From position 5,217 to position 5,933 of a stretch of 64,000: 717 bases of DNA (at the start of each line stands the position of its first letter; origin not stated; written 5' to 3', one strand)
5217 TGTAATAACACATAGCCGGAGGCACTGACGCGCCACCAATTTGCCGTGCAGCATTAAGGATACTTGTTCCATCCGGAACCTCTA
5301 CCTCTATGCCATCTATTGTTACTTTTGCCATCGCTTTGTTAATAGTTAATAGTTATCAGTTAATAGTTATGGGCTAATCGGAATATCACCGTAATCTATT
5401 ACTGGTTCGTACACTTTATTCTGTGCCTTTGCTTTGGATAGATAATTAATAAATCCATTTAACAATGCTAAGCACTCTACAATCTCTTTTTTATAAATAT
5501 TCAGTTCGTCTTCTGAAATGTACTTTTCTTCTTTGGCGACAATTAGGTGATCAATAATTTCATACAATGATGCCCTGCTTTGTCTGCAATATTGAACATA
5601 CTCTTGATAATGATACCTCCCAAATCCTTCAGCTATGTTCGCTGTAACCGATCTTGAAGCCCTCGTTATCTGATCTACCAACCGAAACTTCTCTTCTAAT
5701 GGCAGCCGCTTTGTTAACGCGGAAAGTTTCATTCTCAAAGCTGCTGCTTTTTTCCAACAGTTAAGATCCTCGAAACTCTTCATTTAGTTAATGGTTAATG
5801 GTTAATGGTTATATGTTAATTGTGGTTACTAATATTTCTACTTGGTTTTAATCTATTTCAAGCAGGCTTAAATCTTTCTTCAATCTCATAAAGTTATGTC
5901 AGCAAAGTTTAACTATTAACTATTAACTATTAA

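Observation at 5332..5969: A 23S-rRNA-IVS-family four-helix-bundle ORF sits inside one of the heptad elements, between nuoG and nuoF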

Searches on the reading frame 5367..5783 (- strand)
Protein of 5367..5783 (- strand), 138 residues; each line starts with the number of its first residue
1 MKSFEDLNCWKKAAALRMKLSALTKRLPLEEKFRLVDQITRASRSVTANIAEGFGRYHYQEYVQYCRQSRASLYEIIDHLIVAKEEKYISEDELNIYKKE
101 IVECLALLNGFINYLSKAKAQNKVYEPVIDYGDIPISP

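Call 5: search_protein_families(library=pfam, proteins=[window:5367-5783:-])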
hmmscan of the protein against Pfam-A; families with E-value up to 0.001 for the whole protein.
window:5367-5783:- (138 aa): 1 family
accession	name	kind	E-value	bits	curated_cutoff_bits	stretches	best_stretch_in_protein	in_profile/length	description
PF05635.17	23S_rRNA_IVP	-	2.7e-31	108.4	33.8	1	5-110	1-106/106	23S rRNA-intervening sequence protein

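Call 6: search_protein_families(library=ncbifam, proteins=[window:5367-5783:-])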
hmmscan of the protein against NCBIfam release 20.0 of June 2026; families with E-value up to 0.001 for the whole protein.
window:5367-5783:- (138 aa): 3 families
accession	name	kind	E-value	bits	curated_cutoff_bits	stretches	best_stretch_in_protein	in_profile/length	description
TIGR02436.1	TIGR02436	subfamily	4.2e-28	97.7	24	1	9-115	1-108/109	four helix bundle protein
NF008911.0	PRK12275.1-2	subfamily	4.5e-24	85.2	137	1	1-117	1-117/118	hypothetical protein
NF008912.0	PRK12275.1-6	subfamily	3.7e-18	65.7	124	1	3-117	2-113/117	hypothetical protein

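Call 11: find_encoding_contigs(protein=window:5367-5783:-, flank=10000, max_places=6)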
Protein window:5367-5783:- (138 aa): no gene with exactly this product is on record in the collection.
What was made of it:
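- Tried and rejected: An exact look-up of the window protein found no record (call 11).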

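Call 12: find_homologous_proteins(query=window:5367-5783:-)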
Query window:5367-5783:- (138 aa): 1839 proteins with E <= 0.001 among 1860 candidates; the best 120 are listed.
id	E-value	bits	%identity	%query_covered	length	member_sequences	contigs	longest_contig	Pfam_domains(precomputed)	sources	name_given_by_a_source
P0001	7.7e-85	300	100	100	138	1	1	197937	PF05635.18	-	-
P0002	2.0e-60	221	78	96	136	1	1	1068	PF05635.18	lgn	-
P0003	6.1e-60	219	75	96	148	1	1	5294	PF05635.18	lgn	-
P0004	1.9e-59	217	76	96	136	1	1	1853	PF05635.18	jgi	jgi:four helix bundle protein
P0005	1.9e-58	214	73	97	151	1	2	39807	PF05635.18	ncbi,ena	-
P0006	2.7e-57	211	74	95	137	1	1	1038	PF05635.18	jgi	jgi:four helix bundle protein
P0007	3.4e-57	210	75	95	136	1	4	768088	PF05635.18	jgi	jgi:four helix bundle protein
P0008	7.2e-57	209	74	96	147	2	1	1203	PF05635.18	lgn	-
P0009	1.0e-56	209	75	95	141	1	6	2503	PF05635.18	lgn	-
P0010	1.0e-56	209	73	95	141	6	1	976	PF05635.18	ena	-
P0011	1.1e-56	209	75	95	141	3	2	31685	PF05635.18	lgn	-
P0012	1.3e-56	208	74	95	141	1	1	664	PF05635.18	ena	-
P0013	1.5e-56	208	71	96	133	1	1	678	PF05635.18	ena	-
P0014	2.1e-56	208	73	95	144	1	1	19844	PF05635.18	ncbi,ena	-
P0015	3.2e-56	207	69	99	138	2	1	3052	PF05635.18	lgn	-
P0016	3.2e-56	207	71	98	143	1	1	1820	PF05635.18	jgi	jgi:four helix bundle protein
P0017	3.6e-56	207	73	95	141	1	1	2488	PF05635.18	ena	-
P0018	3.8e-56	207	73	95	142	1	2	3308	PF05635.18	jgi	jgi:four helix bundle protein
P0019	5.2e-56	206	73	95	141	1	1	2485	PF05635.18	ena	-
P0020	5.5e-56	206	74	96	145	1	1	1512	PF05635.18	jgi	-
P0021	6.8e-56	206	71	96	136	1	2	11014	PF05635.18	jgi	jgi:four helix bundle protein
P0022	7.4e-56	206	72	95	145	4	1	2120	PF05635.18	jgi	-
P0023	2.1e-55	204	72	95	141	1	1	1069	PF05635.18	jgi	-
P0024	2.9e-55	204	73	95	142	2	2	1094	PF05635.18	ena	-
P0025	2.9e-55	204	70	98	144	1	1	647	PF05635.18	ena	-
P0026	5.7e-55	203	71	95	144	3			PF05635.18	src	-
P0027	5.8e-55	203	69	95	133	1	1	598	PF05635.18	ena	-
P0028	7.8e-55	203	76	95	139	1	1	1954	PF05635.18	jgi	jgi:four helix bundle protein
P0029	7.9e-55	203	71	96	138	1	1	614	PF05635.18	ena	-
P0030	1.0e-54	202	71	95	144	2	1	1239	PF05635.18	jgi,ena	-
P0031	1.1e-54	202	71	95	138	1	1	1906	PF05635.18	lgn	-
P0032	1.3e-54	202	72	96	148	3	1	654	PF05635.18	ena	-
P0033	1.4e-54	202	70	96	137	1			PF05635.18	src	-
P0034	1.4e-54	202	70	98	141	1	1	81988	PF05635.18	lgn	-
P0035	1.8e-54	201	69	98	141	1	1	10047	PF05635.18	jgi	jgi:four helix bundle protein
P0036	1.9e-54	201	72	95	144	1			PF05635.18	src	-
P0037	2.3e-54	201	69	99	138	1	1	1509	PF05635.18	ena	-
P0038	2.6e-54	201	68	96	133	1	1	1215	PF05635.18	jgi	jgi:four helix bundle protein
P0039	2.7e-54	201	70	96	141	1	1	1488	PF05635.18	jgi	jgi:four helix bundle protein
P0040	3.4e-54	200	71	96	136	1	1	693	PF05635.18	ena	-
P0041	3.9e-54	200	69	95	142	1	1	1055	PF05635.18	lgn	-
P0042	3.9e-54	200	69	95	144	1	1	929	PF05635.18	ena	-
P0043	5.1e-54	200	74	90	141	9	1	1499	PF05635.18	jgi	-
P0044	5.8e-54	200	71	96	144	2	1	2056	PF05635.18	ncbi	-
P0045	6.3e-54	200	70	95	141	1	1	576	PF05635.18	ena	-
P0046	7.5e-54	199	70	92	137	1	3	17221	PF05635.18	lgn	-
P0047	7.5e-54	199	70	92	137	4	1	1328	PF05635.18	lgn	-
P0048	7.9e-54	199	71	96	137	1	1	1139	PF05635.18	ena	-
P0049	1.1e-53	199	71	95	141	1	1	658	PF05635.18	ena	-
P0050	1.9e-53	198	72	92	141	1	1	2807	PF05635.18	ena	-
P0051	2.0e-53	198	72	92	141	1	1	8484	PF05635.18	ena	-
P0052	2.7e-53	198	69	95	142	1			PF05635.18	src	-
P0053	3.2e-53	197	69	95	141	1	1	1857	PF05635.18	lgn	-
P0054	3.4e-53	197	70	92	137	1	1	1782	PF05635.18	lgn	-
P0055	3.9e-53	197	70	95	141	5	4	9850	PF05635.18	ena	-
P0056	4.8e-53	197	68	96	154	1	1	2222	PF05635.18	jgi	jgi:four helix bundle protein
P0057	5.9e-53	196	66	95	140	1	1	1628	PF05635.18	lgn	-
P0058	5.9e-53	196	71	96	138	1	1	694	PF05635.18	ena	-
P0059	6.6e-53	196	71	95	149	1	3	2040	PF05635.18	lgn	-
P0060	7.1e-53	196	69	92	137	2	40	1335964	PF05635.18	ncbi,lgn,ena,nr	ncbi:MAG TPA: four helix bundle protein [Cyclobacteriaceae bacterium]|nr:four helix bundle protein [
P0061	8.3e-53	196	69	95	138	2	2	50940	PF05635.18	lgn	-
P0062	8.7e-53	196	71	93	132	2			PF05635.18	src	-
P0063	8.8e-53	196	67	97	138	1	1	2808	PF05635.18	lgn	-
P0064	9.2e-53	196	69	97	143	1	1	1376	PF05635.18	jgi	jgi:four helix bundle protein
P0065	9.3e-53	196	65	95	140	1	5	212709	PF05635.18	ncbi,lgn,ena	-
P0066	1.0e-52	196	69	96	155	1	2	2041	PF05635.18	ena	-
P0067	1.2e-52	195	67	95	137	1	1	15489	PF05635.18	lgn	-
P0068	1.3e-52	195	68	96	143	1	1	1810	PF05635.18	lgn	-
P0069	1.3e-52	195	69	90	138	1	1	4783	PF05635.18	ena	-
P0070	1.4e-52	195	69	95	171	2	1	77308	PF05635.18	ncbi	ncbi:MAG: four helix bundle protein [Bacteroidota bacterium]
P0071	1.4e-52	195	67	97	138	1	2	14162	PF05635.18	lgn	-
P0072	1.4e-52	195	68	96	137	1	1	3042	PF05635.18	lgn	-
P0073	1.9e-52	195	68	96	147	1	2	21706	PF05635.18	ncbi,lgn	-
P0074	1.9e-52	195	69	92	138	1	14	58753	PF05635.18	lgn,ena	-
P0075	2.7e-52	194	69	95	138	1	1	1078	PF05635.18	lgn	-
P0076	3.0e-52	194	69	96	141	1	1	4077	PF05635.18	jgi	jgi:four helix bundle protein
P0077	3.0e-52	194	70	95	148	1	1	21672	PF05635.18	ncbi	-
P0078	3.5e-52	194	69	95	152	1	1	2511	PF05635.18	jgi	jgi:four helix bundle protein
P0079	3.5e-52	194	71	92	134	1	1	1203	PF05635.18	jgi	jgi:four helix bundle protein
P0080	3.7e-52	194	69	95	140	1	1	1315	PF05635.18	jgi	-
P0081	4.3e-52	194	67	95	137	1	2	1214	PF05635.18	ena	-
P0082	4.7e-52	194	68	95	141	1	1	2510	PF05635.18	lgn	-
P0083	5.0e-52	193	66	95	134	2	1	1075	PF05635.18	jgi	-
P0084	5.1e-52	193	64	99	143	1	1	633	PF05635.18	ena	-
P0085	5.9e-52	193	67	95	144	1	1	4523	PF05635.18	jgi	jgi:four helix bundle protein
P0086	5.9e-52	193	69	97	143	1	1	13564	PF05635.18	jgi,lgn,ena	-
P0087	7.1e-52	193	68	95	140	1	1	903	PF05635.18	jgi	-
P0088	1.0e-51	192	70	95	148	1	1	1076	PF05635.18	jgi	jgi:four helix bundle protein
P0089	1.1e-51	192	66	96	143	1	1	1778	PF05635.18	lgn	-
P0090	1.1e-51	192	70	92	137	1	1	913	PF05635.18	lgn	-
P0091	1.2e-51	192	66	97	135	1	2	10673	PF05635.18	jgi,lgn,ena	-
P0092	1.2e-51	192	69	90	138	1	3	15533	PF05635.18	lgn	-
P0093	1.2e-51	192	67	98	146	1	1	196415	PF05635.18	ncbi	-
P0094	1.3e-51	192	68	93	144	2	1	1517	PF05635.18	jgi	jgi:four helix bundle protein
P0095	1.5e-51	192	68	92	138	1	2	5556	PF05635.18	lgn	-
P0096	1.8e-51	192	67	95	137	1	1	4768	PF05635.18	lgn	-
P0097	2.0e-51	191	67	96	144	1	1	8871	PF05635.18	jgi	jgi:four helix bundle protein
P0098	2.1e-51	191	70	95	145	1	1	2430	PF05635.18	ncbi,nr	ncbi:MAG: four helix bundle protein [Marivirga sp.]|nr:four helix bundle protein [Marivirga sp.]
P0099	2.6e-51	191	69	92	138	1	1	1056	PF05635.18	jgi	jgi:four helix bundle protein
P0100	2.8e-51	191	70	95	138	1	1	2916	PF05635.18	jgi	jgi:four helix bundle protein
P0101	2.9e-51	191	68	95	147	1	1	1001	PF05635.18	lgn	-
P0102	3.0e-51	191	68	90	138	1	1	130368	PF05635.18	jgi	jgi:four helix bundle protein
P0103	3.0e-51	191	65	95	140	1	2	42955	PF05635.18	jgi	jgi:four helix bundle protein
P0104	3.3e-51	191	65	95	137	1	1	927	PF05635.18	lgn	-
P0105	3.4e-51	191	67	95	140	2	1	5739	PF05635.18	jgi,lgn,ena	-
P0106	3.8e-51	191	70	91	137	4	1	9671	PF05635.18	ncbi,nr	ncbi:MAG TPA: four helix bundle protein [Chryseolinea sp.]|nr:four helix bundle protein [Chryseoline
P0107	3.8e-51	191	68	96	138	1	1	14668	PF05635.18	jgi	jgi:four helix bundle protein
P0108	3.9e-51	191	72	88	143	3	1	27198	PF05635.18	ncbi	-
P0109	4.0e-51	191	65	95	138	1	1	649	PF05635.18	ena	-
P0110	6.2e-51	190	68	95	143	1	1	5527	PF05635.18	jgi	jgi:four helix bundle protein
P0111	6.4e-51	190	65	96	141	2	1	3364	PF05635.18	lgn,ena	-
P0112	7.2e-51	190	69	92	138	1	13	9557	PF05635.18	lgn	-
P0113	7.6e-51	190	67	92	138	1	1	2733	PF05635.18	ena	-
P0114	7.8e-51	190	68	90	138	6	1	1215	PF05635.18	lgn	-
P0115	8.1e-51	190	68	95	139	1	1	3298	PF05635.18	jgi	jgi:four helix bundle protein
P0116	8.7e-51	189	68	95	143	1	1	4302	PF05635.18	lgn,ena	-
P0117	8.8e-51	189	67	95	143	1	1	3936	PF05635.18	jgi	jgi:four helix bundle protein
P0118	9.0e-51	189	68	92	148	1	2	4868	PF05635.18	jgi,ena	-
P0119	9.3e-51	189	65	95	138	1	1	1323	PF05635.18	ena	-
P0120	9.7e-51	189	67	97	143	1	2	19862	PF05635.18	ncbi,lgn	-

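Call 13: find_encoding_contigs(protein=P0007, flank=4000, max_places=4)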
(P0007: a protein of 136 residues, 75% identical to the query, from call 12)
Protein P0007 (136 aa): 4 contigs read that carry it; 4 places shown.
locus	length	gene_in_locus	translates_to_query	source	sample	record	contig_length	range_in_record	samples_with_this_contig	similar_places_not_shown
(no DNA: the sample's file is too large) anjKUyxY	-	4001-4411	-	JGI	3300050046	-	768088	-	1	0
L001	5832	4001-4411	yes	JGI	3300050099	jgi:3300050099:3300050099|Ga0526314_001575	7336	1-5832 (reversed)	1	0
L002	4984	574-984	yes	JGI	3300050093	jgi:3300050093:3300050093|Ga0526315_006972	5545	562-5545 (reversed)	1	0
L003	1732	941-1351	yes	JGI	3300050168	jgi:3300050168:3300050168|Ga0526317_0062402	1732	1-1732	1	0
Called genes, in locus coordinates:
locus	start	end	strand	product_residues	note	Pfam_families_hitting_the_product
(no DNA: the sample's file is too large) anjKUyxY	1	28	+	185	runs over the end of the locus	PF01058:Oxidored_q6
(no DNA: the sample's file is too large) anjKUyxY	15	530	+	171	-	PF00329:Complex1_30kDa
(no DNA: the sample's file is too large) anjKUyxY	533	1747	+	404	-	PF00346:Complex1_49kDa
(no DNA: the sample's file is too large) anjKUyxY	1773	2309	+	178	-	PF01257:2Fe-2S_thioredx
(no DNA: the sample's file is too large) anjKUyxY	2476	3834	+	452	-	PF01512:Complex1_51K, PF22461:SLBB_2 (weak), PF10589:NADH_4Fe-4S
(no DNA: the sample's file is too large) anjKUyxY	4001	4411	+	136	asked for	PF05635:23S_rRNA_IVP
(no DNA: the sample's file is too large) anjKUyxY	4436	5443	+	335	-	PF00111:Fer2, PF13510:Fer2_4, PF10588:NADH-G_4Fe-4S_3, PF22117:Fer4_Nqo3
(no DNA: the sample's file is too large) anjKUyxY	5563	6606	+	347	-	PF00146:NADHdh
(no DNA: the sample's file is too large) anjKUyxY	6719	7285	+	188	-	PF13534:Fer4_17 (faint), PF13237:Fer4_10, PF00037:Fer4 (weak), PF13183:Fer4_8, PF12838:Fer4_7, PF13187:Fer4_9, PF13484:Fer4_16, PF00037:Fer4, +5 more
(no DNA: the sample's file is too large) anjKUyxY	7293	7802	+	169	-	PF00499:Oxidored_q3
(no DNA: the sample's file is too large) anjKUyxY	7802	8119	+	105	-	PF00420:Oxidored_q2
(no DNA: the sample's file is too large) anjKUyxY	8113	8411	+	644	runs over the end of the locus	PF00662:Proton_antipo_N, PF00361:Proton_antipo_M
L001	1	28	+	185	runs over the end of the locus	PF01058:Oxidored_q6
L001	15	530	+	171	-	PF00329:Complex1_30kDa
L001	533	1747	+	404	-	PF00346:Complex1_49kDa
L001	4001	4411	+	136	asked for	PF05635:23S_rRNA_IVP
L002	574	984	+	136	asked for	PF05635:23S_rRNA_IVP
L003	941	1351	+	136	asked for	PF05635:23S_rRNA_IVP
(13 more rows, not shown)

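Call 14: find_encoding_contigs(protein=P0005, flank=4000, max_places=4)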
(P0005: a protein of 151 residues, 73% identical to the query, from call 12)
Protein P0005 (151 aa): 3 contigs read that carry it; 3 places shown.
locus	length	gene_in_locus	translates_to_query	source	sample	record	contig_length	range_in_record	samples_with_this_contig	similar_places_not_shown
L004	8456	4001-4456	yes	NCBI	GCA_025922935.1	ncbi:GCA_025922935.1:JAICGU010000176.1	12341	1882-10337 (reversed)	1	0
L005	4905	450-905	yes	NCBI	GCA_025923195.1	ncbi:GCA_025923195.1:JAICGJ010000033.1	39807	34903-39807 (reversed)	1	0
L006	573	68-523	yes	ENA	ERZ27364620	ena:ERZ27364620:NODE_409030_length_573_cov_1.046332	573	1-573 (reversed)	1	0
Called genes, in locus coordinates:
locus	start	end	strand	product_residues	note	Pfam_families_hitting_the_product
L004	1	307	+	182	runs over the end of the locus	PF01058:Oxidored_q6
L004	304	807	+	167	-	PF00329:Complex1_30kDa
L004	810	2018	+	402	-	PF00346:Complex1_49kDa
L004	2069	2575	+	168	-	PF01257:2Fe-2S_thioredx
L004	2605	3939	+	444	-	PF01512:Complex1_51K, PF22461:SLBB_2 (weak), PF10589:NADH_4Fe-4S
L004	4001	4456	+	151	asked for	PF05635:23S_rRNA_IVP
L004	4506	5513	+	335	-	PF13510:Fer2_4, PF10588:NADH-G_4Fe-4S_3, PF22117:Fer4_Nqo3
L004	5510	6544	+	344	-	PF00146:NADHdh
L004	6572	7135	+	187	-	PF13534:Fer4_17 (faint), PF13237:Fer4_10, PF00037:Fer4 (weak), PF12838:Fer4_7, PF13183:Fer4_8, PF13187:Fer4_9, PF13484:Fer4_16, PF00037:Fer4, +5 more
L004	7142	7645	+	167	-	PF00499:Oxidored_q3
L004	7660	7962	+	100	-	PF00420:Oxidored_q2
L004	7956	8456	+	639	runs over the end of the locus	PF00662:Proton_antipo_N, PF00361:Proton_antipo_M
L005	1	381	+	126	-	?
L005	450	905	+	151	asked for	PF05635:23S_rRNA_IVP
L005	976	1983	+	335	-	PF13510:Fer2_4, PF10588:NADH-G_4Fe-4S_3, PF22117:Fer4_Nqo3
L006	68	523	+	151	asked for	PF05635:23S_rRNA_IVP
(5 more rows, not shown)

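Call 15: find_encoding_contigs(protein=P0060, flank=4000, max_places=6)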
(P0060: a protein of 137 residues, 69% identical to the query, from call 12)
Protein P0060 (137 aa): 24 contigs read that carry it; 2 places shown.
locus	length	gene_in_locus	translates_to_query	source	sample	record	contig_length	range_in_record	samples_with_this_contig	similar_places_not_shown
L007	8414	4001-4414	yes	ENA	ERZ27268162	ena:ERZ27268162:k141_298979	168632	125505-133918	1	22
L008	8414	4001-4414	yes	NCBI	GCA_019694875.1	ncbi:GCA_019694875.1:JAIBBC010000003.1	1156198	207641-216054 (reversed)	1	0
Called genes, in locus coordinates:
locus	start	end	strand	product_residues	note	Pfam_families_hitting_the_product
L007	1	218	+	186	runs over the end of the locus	PF01058:Oxidored_q6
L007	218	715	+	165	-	PF00329:Complex1_30kDa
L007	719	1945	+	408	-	PF00346:Complex1_49kDa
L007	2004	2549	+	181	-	PF01257:2Fe-2S_thioredx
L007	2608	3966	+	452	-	PF01512:Complex1_51K, PF22461:SLBB_2 (weak), PF10589:NADH_4Fe-4S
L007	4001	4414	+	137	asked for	PF05635:23S_rRNA_IVP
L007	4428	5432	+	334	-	PF00111:Fer2 (weak), PF13510:Fer2_4, PF10588:NADH-G_4Fe-4S_3, PF22117:Fer4_Nqo3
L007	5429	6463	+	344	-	PF00146:NADHdh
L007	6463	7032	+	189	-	PF13534:Fer4_17 (faint), PF00037:Fer4 (weak), PF13183:Fer4_8, PF13237:Fer4_10, PF12838:Fer4_7, PF13187:Fer4_9, PF13484:Fer4_16, PF00037:Fer4, +5 more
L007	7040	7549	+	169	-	PF00499:Oxidored_q3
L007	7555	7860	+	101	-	PF00420:Oxidored_q2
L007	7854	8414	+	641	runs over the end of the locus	PF00662:Proton_antipo_N, PF00361:Proton_antipo_M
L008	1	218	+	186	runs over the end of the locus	PF01058:Oxidored_q6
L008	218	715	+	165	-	PF00329:Complex1_30kDa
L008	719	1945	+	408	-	PF00346:Complex1_49kDa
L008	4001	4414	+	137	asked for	PF05635:23S_rRNA_IVP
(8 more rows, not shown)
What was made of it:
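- Same site in other genomes: all three close homologues looked up (P0005, P0007, P0060; 69-75% identity) lie at nuoF|nuoG (calls 13-15).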

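Call 29: find_related_loci(query=window:5367-5783:-, collection=metagenome_contigs, flank=5000)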
Query window:5367-5783:- (138 aa) in metagenome_contigs; peptide patterns used: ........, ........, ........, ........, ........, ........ (x = any residue, [..] = any of these).
231 stretches matched a pattern; 87 encode a relative of the query (tblastn E <= 1e-3); the best 80 are kept; 80 distinct loci.
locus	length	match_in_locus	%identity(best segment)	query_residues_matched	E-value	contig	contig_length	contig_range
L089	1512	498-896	74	1-132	1e-65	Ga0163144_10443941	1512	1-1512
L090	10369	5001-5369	59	1-123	8e-46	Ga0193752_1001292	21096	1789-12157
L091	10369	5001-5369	54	1-123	6e-46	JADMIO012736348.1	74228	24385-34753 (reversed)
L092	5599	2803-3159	57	1-119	9e-46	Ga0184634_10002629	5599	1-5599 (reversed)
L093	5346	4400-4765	57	1-122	2e-44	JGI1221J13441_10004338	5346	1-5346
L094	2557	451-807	55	1-119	3e-43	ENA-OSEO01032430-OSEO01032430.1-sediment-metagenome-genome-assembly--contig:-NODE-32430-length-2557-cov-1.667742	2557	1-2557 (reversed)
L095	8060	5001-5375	52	1-130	5e-43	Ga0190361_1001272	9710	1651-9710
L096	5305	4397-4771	52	1-130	4e-43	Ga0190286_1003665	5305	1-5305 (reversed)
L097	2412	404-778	52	1-130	4e-43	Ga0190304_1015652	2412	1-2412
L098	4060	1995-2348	58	1-118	3e-43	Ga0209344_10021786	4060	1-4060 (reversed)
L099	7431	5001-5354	55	1-118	2e-42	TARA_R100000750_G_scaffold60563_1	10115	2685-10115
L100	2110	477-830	55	1-118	1e-42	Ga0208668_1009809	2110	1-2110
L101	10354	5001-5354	55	1-118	2e-42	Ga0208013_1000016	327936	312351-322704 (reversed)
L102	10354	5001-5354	54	1-118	2e-42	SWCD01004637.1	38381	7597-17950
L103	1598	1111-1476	54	1-122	4e-43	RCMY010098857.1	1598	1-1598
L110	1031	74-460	53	1-129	3e-43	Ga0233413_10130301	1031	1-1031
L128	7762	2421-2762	51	3-115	4e-31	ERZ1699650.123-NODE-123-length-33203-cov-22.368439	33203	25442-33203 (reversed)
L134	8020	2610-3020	42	3-130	9e-30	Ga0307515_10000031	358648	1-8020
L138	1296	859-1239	43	2-128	1e-29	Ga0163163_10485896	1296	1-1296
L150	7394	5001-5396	37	1-134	2e-21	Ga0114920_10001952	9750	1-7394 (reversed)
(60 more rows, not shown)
